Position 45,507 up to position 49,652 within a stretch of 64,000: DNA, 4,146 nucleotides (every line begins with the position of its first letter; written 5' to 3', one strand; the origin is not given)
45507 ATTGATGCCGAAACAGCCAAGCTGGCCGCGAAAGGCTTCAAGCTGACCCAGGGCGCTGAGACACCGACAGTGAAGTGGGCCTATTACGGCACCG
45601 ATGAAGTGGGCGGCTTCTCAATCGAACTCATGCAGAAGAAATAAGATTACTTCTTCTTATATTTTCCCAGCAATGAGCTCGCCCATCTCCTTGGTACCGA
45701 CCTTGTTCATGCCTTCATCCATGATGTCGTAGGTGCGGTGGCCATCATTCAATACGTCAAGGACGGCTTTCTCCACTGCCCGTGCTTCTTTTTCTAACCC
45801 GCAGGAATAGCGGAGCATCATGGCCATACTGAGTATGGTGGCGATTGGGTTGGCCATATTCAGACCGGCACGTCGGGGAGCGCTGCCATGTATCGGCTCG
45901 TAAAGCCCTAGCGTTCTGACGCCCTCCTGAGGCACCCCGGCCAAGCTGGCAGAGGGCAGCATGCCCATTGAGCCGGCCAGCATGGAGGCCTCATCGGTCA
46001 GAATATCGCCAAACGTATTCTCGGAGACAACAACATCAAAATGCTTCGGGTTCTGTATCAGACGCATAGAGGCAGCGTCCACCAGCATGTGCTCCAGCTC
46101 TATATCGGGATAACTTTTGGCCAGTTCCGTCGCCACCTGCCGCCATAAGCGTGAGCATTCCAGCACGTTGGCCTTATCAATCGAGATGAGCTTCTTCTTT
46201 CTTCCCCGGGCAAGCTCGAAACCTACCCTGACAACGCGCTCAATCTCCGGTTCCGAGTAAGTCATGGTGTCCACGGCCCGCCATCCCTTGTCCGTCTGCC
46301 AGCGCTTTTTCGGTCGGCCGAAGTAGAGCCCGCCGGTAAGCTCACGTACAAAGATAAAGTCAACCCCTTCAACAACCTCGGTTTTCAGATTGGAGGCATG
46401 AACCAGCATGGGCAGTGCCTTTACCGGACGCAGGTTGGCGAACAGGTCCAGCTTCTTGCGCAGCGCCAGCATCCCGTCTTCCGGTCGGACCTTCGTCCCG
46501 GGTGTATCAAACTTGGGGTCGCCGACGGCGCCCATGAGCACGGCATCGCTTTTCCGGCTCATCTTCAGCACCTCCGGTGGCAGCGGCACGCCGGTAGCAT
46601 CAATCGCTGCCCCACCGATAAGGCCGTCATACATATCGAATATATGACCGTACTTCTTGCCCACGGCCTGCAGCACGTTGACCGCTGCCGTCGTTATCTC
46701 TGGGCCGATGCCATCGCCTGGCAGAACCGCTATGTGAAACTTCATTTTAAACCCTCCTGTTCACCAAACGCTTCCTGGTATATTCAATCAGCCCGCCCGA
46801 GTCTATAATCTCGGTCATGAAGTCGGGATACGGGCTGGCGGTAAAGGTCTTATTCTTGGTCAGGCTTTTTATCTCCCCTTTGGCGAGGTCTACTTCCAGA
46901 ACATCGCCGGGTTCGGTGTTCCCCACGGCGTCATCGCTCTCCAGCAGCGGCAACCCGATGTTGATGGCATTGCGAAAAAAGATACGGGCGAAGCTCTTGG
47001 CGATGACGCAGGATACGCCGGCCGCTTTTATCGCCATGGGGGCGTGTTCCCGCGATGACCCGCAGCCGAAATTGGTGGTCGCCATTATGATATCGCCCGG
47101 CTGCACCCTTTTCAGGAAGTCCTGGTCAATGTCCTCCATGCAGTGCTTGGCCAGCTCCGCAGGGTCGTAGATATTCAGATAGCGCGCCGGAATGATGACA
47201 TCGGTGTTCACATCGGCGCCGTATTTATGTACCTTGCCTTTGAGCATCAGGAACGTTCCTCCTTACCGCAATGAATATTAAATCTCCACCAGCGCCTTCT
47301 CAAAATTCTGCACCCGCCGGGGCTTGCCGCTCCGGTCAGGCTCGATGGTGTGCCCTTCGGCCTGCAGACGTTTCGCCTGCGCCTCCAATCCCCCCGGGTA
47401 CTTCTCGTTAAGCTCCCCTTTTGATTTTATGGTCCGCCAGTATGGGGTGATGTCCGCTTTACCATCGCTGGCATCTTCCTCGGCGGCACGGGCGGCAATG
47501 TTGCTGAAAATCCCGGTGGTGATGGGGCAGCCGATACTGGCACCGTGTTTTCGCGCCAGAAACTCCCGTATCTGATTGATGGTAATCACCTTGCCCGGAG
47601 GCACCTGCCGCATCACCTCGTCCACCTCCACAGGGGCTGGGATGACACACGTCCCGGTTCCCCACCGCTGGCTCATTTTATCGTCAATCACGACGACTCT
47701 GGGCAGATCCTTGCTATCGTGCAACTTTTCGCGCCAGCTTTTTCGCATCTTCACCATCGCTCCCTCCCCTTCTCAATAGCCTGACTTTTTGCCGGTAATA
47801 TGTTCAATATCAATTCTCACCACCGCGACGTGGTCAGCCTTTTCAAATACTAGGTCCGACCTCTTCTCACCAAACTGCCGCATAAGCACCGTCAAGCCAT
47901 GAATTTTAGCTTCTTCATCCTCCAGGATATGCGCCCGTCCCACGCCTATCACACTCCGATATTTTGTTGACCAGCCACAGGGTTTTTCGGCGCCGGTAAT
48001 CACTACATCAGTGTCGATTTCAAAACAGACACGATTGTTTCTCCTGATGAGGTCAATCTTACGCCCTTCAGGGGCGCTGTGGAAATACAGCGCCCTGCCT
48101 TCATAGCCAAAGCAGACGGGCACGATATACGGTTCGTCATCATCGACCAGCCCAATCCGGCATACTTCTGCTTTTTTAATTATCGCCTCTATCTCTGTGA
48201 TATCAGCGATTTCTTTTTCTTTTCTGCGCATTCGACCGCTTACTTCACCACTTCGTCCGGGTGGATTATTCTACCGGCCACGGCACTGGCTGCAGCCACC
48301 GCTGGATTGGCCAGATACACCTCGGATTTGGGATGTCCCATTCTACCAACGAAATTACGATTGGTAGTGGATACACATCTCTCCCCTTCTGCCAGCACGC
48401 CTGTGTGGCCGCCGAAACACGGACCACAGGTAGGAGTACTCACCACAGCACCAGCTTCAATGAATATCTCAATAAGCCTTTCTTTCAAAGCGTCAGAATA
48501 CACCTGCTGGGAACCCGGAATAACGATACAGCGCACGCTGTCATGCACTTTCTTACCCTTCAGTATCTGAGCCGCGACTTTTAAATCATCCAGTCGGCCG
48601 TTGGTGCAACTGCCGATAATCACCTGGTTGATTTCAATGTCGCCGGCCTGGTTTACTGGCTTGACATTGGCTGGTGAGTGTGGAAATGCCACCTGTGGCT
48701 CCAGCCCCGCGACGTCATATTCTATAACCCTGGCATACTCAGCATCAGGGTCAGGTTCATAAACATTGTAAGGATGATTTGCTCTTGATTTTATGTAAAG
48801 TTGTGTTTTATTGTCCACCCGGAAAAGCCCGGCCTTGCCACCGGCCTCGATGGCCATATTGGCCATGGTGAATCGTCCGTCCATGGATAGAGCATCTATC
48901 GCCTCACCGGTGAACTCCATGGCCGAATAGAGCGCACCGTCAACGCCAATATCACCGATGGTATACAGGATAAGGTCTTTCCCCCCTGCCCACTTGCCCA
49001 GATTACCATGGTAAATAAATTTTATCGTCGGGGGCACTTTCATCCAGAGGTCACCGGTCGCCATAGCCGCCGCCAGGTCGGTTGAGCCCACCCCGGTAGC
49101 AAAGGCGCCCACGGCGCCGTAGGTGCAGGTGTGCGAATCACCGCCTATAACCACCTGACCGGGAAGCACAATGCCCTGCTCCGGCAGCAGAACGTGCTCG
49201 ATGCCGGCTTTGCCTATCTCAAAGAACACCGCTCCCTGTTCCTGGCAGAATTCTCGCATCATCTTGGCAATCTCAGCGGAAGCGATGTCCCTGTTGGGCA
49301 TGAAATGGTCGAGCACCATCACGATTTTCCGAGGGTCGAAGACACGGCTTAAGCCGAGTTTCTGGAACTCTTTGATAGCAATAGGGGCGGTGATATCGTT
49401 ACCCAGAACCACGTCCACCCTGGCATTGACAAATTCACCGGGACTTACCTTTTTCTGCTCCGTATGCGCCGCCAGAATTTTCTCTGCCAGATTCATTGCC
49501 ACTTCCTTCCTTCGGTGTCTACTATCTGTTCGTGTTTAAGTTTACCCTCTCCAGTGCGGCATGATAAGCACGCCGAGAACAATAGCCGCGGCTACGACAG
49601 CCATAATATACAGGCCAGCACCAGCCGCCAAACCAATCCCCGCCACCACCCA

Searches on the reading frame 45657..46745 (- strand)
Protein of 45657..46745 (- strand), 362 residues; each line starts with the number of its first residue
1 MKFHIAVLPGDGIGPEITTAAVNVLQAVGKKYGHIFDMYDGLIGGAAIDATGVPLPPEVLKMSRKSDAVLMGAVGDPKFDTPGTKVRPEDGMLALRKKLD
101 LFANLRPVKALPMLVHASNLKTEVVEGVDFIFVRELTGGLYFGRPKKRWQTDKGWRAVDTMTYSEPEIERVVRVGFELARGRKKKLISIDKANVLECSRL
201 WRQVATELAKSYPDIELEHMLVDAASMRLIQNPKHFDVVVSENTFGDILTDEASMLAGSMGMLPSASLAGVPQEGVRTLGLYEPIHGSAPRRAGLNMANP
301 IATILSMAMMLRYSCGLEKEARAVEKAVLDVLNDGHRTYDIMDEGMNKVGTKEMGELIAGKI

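Call 56: search_protein_families(library=pfam, proteins=[window:45657-46745:-], max_evalue=0.000001)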
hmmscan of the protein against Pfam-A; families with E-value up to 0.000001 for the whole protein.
window:45657-46745:- (362 aa): 1 family
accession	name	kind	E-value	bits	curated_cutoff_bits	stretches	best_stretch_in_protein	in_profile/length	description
PF00180.25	Iso_dh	-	1.5e-133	445.8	27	1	4-358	1-348/348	Isocitrate/isopropylmalate dehydrogenase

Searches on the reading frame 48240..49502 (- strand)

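Call 56: search_protein_families(library=pfam, proteins=[window:48240-49502:-], max_evalue=0.000001)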
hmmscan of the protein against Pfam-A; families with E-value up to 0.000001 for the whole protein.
window:48240-49502:- (420 aa): 1 family
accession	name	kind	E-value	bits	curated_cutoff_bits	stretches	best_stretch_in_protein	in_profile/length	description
PF00330.25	Aconitase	-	1.4e-108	364.3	28.7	2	7-285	1-305/463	Aconitase family (aconitate hydratase)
